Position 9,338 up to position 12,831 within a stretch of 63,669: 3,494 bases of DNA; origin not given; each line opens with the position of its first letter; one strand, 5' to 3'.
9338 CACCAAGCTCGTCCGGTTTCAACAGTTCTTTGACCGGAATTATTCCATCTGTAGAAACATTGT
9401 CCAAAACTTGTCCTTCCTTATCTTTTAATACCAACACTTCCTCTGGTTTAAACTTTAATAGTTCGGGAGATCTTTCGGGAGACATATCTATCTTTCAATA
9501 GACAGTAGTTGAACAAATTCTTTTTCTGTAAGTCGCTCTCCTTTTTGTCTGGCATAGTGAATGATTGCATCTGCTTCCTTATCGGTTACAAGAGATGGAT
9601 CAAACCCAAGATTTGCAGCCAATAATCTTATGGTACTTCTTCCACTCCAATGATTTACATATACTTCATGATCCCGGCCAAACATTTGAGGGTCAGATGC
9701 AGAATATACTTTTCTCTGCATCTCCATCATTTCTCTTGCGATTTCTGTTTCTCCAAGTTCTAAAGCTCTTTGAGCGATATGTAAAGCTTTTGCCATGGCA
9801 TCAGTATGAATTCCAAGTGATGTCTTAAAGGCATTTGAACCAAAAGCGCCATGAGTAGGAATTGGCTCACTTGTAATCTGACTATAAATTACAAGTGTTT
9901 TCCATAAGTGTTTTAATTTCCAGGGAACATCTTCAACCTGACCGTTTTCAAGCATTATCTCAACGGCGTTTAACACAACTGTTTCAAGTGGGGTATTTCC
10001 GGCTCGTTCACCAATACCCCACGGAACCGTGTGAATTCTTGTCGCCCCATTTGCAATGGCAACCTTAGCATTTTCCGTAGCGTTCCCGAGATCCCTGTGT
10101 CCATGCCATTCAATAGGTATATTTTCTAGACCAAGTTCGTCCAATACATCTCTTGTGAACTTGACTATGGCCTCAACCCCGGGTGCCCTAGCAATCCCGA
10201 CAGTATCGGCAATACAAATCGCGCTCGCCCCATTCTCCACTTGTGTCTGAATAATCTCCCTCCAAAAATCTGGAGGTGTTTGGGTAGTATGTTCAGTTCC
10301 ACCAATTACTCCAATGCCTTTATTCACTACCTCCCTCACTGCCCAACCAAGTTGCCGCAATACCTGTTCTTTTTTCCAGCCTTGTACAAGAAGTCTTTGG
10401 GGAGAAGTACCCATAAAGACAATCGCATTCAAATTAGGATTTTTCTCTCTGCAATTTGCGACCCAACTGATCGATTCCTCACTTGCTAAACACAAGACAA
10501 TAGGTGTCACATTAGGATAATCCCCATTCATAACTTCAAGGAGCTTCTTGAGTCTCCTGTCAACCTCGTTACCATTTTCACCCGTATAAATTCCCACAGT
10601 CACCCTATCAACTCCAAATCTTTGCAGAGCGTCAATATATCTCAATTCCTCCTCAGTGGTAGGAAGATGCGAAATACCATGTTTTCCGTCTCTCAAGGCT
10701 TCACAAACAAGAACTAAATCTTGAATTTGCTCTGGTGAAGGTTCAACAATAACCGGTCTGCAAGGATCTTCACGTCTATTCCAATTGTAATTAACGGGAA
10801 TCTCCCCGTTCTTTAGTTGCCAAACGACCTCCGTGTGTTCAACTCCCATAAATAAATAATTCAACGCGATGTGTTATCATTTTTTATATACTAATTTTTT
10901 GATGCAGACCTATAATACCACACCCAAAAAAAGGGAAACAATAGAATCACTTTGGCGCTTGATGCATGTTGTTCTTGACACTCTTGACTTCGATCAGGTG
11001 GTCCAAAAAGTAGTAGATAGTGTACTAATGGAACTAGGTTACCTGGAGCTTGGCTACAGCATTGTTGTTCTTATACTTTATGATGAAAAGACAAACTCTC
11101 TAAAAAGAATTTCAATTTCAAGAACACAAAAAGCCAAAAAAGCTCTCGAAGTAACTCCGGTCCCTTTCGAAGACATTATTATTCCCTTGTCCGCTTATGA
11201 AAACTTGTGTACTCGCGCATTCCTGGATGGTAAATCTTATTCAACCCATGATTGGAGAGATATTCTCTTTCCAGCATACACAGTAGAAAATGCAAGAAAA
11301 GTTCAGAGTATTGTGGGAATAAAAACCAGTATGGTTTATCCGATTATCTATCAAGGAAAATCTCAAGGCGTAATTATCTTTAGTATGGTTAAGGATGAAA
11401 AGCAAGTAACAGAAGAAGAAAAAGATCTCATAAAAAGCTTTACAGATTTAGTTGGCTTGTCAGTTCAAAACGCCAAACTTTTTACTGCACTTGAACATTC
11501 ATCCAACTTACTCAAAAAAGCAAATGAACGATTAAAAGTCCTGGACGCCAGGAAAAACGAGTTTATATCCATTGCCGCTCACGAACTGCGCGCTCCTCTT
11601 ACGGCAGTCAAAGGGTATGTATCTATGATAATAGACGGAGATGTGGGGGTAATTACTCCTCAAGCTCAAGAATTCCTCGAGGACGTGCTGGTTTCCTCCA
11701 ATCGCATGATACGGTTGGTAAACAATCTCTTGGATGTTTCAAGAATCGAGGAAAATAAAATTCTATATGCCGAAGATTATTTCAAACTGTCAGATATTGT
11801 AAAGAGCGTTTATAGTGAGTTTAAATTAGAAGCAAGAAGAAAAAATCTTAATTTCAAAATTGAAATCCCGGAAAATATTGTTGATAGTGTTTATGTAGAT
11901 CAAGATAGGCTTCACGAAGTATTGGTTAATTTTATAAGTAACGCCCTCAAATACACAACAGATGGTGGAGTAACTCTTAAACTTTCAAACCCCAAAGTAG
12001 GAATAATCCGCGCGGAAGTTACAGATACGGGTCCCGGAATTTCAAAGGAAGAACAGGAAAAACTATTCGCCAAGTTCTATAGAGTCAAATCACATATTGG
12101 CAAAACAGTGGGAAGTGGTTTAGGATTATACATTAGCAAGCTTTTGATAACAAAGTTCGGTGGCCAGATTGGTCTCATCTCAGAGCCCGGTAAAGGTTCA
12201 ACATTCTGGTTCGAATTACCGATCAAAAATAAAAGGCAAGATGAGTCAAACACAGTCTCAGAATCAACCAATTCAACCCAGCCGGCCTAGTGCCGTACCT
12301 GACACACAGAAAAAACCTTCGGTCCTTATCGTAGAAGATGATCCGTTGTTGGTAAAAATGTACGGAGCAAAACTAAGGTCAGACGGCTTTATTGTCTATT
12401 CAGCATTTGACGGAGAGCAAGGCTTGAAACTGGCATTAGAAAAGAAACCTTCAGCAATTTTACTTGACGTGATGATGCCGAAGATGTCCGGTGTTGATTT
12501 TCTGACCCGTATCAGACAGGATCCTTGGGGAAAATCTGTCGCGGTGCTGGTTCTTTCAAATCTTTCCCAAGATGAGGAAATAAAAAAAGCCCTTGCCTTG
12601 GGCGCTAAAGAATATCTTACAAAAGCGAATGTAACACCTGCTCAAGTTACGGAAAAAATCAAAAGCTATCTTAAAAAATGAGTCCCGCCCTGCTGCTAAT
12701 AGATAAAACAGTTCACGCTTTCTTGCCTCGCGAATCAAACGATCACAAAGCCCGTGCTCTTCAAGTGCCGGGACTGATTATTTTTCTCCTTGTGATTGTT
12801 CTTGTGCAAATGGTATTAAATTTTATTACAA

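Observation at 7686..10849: Orphan 2-oxoacid chain-extension module (DRE-TIM synthase plus fused isomerase, no dehydrogenase) with altered substrate motifs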

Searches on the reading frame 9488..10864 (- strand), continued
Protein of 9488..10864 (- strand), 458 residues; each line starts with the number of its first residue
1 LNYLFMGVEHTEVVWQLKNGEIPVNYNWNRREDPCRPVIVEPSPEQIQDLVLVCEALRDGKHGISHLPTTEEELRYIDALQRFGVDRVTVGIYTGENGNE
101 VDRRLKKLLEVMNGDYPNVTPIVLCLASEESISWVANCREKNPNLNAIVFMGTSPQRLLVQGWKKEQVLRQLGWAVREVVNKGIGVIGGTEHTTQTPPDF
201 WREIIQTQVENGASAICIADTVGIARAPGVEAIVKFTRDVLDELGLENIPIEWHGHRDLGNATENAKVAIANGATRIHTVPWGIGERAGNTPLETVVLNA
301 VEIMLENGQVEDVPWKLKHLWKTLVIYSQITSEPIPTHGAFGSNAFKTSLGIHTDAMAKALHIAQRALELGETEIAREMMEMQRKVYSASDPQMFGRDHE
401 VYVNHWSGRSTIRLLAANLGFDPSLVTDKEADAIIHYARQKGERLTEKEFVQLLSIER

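Call 77: search_protein_families(library=pfam, proteins=[L088:7346-8170:-, L087:14037-14438:-], max_evalue=0.001)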
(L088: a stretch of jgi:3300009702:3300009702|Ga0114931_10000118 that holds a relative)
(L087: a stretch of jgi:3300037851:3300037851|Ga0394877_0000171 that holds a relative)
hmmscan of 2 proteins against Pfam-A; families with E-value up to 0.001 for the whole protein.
L088:7346-8170:- (274 aa): 0 families

L087:14037-14438:- (133 aa): 0 families

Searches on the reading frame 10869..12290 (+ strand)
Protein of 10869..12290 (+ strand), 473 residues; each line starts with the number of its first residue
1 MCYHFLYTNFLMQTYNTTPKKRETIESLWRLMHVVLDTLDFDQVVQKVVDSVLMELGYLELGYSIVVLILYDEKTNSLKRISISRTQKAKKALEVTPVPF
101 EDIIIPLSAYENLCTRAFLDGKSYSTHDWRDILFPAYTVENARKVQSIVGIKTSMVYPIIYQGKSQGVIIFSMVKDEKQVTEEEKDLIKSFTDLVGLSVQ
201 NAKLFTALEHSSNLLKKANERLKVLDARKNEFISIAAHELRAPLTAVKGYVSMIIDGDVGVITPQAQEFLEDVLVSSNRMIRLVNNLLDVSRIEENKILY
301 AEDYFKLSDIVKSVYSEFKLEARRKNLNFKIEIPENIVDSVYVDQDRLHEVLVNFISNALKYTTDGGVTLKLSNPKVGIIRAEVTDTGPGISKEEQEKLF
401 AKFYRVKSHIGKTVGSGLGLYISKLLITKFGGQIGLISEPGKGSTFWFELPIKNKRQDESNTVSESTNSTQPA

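Call 3: search_protein_families(library=pfam, proteins=[window:10869-12290:+], max_evalue=0.01)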
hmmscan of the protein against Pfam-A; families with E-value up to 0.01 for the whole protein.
window:10869-12290:+ (473 aa): 6 families
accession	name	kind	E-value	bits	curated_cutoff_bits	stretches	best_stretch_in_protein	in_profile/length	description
PF02518.31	HATPase_c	-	6.6e-28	97.8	26.4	1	344-453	2-110/111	Histidine kinase-, DNA gyrase B-, and HSP90-like ATPase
PF00512.31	HisKA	-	2.6e-17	63.1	26.9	1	229-295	2-65/66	His Kinase A (phospho-acceptor) domain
PF13185.12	GAF_2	-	8.1e-07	29.8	28.6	1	39-198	2-134/136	GAF domain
PF01590.32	GAF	-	5.2e-06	27.5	22.4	1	78-198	34-132/133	GAF domain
PF15714.11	SpoVT_C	-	0.0017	18.9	27.5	1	151-195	79-123/128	Stage V sporulation protein T C-terminal, transcription factor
PF13492.12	GAF_3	-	0.0037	18.1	27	0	64-201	20-129/129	GAF domain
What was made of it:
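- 10869..12290 (+): Divergently transcribed soluble GAF-HisKA-HATPase histidine kinase; the true start is possibly ATG 10902. It is the conserved partner of the synthase. Pfam GAF_2, GAF, HisKA and HATPase_c (call 3).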

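Call 4: search_protein_families(library=ncbifam, proteins=[window:10869-12290:+], max_evalue=0.01)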
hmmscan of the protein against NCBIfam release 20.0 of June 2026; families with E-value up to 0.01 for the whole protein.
window:10869-12290:+ (473 aa): 79 families (the best 25 are shown)
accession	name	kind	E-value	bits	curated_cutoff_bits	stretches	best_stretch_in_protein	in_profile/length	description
NF033092.0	HK_WalK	equivalog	3.8e-53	181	725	1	225-452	368-594/594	cell wall metabolism sensor histidine kinase WalK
NF046044.1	PnpS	equivalog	3.3e-52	177.8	400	1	145-451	84-390/390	two-component system histidine kinase PnpS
NF008302.0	PRK11091.1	equivalog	1.4e-48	165.7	838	1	216-467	270-520/779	aerobic respiration two-component sensor histidine kinase ArcB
TIGR02966.1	phoR_proteo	equivalog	2.5e-48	164.8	334.2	1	210-449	95-332/333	phosphate regulon sensor histidine kinase PhoR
TIGR02956.1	TMAO_torS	equivalog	7.5e-48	163.3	676.5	1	216-461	451-691/967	TMAO reductase system sensor histidine kinase/response regulator TorS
NF038297.2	hybrid_HK_HrmK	equivalog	1.3e-45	156.1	725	1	175-468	181-473/607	hybrid histidine kinase/response regulator HrmK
NF045911.1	TCSHisKinNblS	equivalog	4.2e-45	154.2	1000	1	225-452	384-620/621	two-component system sensor histidine kinase NblS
NF008318.0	PRK11107.1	equivalog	1.8e-44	152.1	890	1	229-460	293-526/920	two-component sensor histidine kinase BarA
NF011874.0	PRK15347.1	equivalog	5e-43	147.3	852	1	197-457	366-619/921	two component system sensor kinase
NF006800.0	PRK09303.1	equivalog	6e-43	147.2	342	1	205-456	127-381/383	histidine kinase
NF041735.1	hist_kin_RppB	equivalog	3.3e-41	141.5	400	1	230-451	217-438/438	two-component system sensor histidine kinase RppB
NF047874.1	MASE3_PAS_HK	subfamily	2.1e-39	135.9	560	1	151-468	353-641/655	MASE3 domain-containing sensor histidine kinase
NF041947.1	LuxQ_Vibrio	equivalog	1.8e-38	132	1200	1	207-467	453-711/843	quorum-sensing autoinducer 2 sensor kinase/phosphatase LuxQ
NF041880.1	EPS_EpsF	equivalog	1.3e-36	126.2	900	1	216-451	261-492/492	response regulator EpsF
NF033091.0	HK_VanS_ACDEFG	equivalog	3.7e-35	121.4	400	1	172-439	17-282/293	vancomycin resistance histidine kinase VanS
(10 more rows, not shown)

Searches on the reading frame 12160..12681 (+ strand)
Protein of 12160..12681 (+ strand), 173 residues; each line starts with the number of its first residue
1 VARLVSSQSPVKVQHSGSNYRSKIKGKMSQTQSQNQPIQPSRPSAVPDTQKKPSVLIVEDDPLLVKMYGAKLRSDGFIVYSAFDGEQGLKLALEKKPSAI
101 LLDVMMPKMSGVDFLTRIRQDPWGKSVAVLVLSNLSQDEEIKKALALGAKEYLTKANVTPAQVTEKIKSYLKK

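Call 28: search_protein_families(library=pfam, proteins=[window:12160-12681:+], max_evalue=0.001)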
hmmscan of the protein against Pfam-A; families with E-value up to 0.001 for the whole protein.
window:12160-12681:+ (173 aa): 1 family
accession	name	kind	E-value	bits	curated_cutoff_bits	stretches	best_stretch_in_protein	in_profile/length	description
PF00072.30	Response_reg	-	3.3e-23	82.4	30.2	1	55-167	1-110/111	Response regulator receiver domain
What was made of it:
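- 12241..12681 (+): Receiver-only (CheY-like) response regulator downstream of the kinase. The ORF starts at 12160; the likely start is ATG 12241. Pfam Response_reg is the only domain found (call 28).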
